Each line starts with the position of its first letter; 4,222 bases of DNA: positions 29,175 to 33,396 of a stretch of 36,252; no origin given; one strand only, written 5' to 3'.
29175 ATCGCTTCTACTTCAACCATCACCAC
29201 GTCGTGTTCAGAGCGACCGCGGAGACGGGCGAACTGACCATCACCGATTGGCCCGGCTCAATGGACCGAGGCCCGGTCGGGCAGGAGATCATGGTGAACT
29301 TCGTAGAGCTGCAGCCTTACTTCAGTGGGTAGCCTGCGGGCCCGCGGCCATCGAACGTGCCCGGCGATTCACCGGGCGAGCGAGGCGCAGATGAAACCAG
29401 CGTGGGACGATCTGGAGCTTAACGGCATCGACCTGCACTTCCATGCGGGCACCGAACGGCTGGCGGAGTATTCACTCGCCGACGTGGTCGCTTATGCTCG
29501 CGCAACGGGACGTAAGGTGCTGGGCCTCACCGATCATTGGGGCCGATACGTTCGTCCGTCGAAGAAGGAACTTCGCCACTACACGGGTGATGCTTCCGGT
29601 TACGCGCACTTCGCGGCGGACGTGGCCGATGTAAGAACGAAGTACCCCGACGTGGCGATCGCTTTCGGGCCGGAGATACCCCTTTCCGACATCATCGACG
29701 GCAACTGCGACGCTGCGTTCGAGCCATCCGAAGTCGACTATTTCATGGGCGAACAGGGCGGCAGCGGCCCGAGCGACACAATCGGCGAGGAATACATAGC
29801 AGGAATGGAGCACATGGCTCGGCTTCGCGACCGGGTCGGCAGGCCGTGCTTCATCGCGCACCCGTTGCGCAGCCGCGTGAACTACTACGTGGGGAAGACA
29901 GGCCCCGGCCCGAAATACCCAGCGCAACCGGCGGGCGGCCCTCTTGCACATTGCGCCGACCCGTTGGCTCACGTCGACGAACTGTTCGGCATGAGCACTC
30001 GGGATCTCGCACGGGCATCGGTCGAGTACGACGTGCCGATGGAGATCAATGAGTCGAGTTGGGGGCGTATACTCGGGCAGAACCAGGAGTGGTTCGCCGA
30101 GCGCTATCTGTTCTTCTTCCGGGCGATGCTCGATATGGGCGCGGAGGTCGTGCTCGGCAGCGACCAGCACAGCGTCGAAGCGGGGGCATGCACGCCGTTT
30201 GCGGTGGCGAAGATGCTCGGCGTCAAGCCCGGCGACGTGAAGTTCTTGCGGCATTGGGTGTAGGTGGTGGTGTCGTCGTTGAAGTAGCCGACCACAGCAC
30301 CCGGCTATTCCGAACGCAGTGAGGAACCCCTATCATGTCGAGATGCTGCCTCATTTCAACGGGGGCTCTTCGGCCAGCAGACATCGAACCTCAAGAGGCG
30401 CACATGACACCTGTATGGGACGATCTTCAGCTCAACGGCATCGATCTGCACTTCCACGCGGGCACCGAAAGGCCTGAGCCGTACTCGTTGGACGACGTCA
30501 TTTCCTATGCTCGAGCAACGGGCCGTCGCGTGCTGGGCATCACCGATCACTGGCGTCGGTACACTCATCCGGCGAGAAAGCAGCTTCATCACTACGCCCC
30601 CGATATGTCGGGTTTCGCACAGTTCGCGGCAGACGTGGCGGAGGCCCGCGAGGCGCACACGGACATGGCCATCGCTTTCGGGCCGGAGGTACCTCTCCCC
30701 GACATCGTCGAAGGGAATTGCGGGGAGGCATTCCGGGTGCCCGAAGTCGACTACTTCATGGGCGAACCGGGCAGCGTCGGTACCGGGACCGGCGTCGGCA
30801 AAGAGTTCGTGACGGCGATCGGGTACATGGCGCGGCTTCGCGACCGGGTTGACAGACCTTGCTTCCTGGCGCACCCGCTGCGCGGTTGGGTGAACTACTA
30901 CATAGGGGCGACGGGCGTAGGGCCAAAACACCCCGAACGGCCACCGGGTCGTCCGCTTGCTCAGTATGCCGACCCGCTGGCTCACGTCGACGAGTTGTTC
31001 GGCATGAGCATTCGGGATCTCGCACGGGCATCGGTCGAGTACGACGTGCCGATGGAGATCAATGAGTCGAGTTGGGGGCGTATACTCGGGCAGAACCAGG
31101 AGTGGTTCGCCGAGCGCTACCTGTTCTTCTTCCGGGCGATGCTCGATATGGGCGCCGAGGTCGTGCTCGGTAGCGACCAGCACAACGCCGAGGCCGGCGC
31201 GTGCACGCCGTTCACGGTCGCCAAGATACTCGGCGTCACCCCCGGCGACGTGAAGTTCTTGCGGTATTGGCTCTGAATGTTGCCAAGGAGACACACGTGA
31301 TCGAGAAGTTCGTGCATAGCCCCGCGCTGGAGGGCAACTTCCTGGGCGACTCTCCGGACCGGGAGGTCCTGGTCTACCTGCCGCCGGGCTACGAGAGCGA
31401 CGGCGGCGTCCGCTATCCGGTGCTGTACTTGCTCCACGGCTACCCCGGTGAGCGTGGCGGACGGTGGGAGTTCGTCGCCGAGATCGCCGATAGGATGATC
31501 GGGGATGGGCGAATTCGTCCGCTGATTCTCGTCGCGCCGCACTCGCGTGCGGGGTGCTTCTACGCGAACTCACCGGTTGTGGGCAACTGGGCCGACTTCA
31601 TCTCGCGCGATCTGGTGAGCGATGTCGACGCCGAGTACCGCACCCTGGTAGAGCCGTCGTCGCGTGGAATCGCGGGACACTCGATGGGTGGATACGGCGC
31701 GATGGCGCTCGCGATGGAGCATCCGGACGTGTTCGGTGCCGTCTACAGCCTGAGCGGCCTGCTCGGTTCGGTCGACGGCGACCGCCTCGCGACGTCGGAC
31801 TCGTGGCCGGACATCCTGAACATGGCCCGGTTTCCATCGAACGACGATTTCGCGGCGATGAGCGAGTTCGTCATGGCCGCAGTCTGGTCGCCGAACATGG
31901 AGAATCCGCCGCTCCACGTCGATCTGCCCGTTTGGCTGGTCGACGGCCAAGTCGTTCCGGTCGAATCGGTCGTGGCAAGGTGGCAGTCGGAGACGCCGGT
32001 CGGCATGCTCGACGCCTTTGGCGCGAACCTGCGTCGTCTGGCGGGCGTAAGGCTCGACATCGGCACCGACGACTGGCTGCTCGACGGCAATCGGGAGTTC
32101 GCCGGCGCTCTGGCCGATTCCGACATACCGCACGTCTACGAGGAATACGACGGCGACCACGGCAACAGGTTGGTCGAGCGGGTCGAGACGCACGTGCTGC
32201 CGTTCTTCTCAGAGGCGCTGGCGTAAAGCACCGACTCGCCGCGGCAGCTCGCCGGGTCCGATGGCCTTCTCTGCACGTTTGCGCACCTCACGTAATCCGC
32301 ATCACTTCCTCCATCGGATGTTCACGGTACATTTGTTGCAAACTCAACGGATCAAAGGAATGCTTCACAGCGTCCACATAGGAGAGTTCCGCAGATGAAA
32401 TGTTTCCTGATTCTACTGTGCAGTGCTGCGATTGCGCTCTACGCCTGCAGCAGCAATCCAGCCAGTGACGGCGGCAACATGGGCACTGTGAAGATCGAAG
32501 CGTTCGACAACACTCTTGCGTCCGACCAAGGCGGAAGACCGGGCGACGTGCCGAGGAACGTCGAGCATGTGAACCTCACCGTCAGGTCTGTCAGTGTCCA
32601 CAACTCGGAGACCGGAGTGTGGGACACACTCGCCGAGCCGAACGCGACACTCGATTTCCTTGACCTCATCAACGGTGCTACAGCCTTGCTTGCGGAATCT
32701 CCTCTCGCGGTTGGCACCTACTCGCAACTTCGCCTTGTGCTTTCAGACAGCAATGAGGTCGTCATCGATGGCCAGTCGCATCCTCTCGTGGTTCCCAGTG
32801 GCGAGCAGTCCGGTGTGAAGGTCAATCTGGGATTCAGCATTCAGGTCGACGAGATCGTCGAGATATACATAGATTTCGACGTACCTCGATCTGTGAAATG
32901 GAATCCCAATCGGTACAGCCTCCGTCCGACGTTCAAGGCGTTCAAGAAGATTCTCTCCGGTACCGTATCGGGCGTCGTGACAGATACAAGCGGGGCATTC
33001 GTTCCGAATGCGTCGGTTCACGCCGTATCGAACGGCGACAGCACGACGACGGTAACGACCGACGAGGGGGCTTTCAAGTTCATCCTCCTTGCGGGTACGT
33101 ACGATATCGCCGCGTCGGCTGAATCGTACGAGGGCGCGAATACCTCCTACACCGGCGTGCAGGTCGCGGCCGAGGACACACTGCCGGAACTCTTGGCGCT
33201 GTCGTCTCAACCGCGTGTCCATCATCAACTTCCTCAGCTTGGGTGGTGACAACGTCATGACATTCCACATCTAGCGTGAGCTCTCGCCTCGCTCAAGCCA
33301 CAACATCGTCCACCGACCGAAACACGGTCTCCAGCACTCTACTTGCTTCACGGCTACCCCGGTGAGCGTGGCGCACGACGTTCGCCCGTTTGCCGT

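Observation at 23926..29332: Two same-length (567 aa) paralogues of an unrecognised enzyme family bracketing an SPFH gene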

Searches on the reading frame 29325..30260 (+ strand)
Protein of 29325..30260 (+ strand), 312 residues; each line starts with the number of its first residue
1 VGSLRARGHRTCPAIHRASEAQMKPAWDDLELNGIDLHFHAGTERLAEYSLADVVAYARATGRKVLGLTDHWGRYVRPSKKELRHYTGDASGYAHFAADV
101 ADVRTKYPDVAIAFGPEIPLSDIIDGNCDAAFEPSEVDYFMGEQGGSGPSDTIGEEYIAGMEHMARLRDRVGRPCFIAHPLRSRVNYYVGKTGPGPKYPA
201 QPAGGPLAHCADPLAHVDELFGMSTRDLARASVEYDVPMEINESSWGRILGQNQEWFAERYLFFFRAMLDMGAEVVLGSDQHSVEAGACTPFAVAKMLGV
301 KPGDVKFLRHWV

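Call 13: search_protein_families(library=pfam, proteins=[window:29325-30260:+], max_evalue=0.01)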
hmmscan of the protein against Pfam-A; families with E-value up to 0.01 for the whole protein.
window:29325-30260:+ (312 aa): 0 families

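Call 28: search_protein_families(library=ncbifam, proteins=[window:29325-30260:+], max_evalue=0.01)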
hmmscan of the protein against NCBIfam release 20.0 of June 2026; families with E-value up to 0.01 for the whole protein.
window:29325-30260:+ (312 aa): 3 families
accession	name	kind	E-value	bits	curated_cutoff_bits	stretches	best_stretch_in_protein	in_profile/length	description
NF005596.0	PRK07328.1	subfamily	1.9e-06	27.5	202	1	35-142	4-111/269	histidinol-phosphatase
NF006702.0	PRK09248.1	domain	1.3e-05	24.8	264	0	220-284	137-197/246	PHP domain-containing protein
NF001938.0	PRK00714.1-5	equivalog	0.0089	15.4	116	0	232-261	86-116/172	RNA pyrophosphohydrolase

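Call 30: search_solved_structures(query=window:29388-30260:+, max_evalue=1)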
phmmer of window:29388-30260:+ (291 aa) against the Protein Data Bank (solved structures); distinct sequences matched with E-value up to 1: 1.
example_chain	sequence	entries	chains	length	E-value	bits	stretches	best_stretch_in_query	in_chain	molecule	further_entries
1m65_A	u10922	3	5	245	0.0022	20.9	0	14-51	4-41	Hypothetical protein ycdX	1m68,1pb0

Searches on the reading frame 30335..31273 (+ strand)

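Call 13: search_protein_families(library=pfam, proteins=[window:30335-31273:+], max_evalue=0.01)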
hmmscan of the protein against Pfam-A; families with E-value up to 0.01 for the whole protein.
window:30335-31273:+ (313 aa): 0 families

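Call 28: search_protein_families(library=ncbifam, proteins=[window:30335-31273:+], max_evalue=0.01)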
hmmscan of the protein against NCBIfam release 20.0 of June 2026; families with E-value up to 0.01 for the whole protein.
window:30335-31273:+ (313 aa): 3 families
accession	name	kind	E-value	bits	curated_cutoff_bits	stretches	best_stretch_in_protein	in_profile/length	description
NF006702.0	PRK09248.1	domain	1.6e-05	24.5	264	1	216-286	131-198/246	PHP domain-containing protein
NF005596.0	PRK07328.1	subfamily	2.4e-05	23.9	202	1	39-142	7-110/269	histidinol-phosphatase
NF001938.0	PRK00714.1-5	equivalog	0.007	15.7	116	0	233-262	86-116/172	RNA pyrophosphohydrolase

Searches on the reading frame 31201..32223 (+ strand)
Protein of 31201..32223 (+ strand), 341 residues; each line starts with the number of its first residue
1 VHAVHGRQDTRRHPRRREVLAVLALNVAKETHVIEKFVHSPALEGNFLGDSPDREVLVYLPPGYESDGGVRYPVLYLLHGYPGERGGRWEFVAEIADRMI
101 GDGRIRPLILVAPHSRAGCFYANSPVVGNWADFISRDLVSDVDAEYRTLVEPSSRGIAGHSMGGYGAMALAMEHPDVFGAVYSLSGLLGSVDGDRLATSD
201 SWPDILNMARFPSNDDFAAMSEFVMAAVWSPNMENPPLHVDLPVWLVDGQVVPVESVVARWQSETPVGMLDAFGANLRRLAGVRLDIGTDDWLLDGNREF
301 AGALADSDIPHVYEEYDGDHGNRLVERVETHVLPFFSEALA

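Call 13: search_protein_families(library=pfam, proteins=[window:31201-32223:+], max_evalue=0.01)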
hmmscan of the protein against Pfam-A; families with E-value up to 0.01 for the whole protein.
window:31201-32223:+ (341 aa): 5 families
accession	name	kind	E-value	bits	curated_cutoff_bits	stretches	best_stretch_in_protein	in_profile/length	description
PF00756.26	Esterase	-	2.7e-25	90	22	1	53-321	7-236/251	Putative esterase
PF00561.26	Abhydrolase_1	-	6.3e-06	26.5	25.8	1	73-207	1-111/245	alpha/beta hydrolase fold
PF00326.27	Peptidase_S9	-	0.00028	20.9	22.6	1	147-187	58-98/213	Prolyl oligopeptidase family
PF12146.15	Hydrolase_4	-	0.00058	19.7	27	1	137-183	57-107/239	Serine aminopeptidase, S33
PF07224.18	Chlorophyllase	-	0.0031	16.8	26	1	71-208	41-169/301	Chlorophyllase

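Call 28: search_protein_families(library=ncbifam, proteins=[window:31201-32223:+], max_evalue=0.01)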
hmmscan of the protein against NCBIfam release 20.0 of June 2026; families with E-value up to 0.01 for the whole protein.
window:31201-32223:+ (341 aa): 5 families
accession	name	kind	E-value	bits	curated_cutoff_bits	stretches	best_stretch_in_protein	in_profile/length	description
NF041944.1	Xylase_Ferestase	equivalog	9.9e-14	50.4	1200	1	54-186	482-622/694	bifunctional endo-1,4-beta-xylanase/feruloyl esterase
TIGR02821.1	fghA_ester_D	equivalog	2.6e-07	30.5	281.7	1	132-183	119-168/275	S-formylglutathione hydrolase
NF050058.1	e_dPHAscl_type1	hypoth_equivalog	1.8e-06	27.7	150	1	53-188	7-139/276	extracellular catalytic domain type 1 short-chain-length polyhydroxyalkanoate depolymerase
NF007758.0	PRK10439.1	equivalog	0.0014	17.6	222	1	138-186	277-325/418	enterochelin esterase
TIGR01840.1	esterase_phb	subfamily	0.0041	16.6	107.85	1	136-191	80-133/213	PHB depolymerase family esterase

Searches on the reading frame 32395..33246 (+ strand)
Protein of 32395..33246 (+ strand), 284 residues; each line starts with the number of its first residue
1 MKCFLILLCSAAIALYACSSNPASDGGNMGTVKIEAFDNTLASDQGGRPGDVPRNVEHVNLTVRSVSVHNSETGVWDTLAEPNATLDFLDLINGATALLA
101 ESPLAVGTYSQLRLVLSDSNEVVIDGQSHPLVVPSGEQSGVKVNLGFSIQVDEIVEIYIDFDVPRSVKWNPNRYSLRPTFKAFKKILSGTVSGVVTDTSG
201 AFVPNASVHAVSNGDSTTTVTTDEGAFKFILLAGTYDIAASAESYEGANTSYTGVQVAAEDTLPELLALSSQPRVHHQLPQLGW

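Call 13: search_protein_families(library=pfam, proteins=[window:32395-33246:+], max_evalue=0.01)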
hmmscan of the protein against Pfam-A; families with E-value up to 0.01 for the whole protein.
window:32395-33246:+ (284 aa): 3 families
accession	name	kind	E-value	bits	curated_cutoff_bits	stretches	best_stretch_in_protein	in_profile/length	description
PF14321.11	DUF4382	-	6.1e-26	91.7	25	1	51-178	10-136/136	Domain of unknown function (DUF4382)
PF13620.12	CarboxypepD_reg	-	3.7e-13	50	32.3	1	190-263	1-75/82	Carboxypeptidase regulatory-like domain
PF13715.12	CarbopepD_reg_2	-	1.5e-05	25.4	32.2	1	191-253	1-63/88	CarboxypepD_reg-like domain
